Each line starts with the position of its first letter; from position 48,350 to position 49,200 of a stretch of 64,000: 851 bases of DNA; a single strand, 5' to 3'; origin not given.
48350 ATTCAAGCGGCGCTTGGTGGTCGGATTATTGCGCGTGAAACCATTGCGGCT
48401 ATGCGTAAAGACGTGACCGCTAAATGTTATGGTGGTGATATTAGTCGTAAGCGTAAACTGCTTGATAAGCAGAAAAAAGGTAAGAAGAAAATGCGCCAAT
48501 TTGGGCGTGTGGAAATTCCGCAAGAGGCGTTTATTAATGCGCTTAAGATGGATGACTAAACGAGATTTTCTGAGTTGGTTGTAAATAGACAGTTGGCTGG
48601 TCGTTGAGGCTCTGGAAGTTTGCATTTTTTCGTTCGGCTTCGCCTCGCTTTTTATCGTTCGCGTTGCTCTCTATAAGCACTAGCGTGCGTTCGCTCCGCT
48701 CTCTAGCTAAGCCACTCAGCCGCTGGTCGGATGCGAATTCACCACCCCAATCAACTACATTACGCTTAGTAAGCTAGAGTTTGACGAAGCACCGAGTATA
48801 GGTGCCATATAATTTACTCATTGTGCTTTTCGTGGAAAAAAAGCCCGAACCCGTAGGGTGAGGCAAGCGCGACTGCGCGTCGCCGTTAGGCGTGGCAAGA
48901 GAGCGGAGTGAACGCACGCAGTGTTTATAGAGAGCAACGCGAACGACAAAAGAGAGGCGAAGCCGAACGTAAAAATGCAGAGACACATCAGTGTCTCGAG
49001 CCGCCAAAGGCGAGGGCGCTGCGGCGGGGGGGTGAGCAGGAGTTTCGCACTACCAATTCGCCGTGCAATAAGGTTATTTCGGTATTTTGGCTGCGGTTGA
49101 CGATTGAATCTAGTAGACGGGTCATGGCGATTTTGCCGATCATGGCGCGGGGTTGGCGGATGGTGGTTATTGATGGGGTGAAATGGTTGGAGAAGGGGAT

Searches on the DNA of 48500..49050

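Call 46: search_rna_families(source=window, start=48500, end=49050, threshold=evalue, max_evalue=10)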
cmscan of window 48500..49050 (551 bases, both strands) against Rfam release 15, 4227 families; matches with E-value up to 10: 1.
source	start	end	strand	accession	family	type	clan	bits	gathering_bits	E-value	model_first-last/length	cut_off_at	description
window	48747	48820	-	RF01708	L17DE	Cis-reg;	-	15.5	37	4.3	1-78/78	no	L17 ribosomal protein downstream element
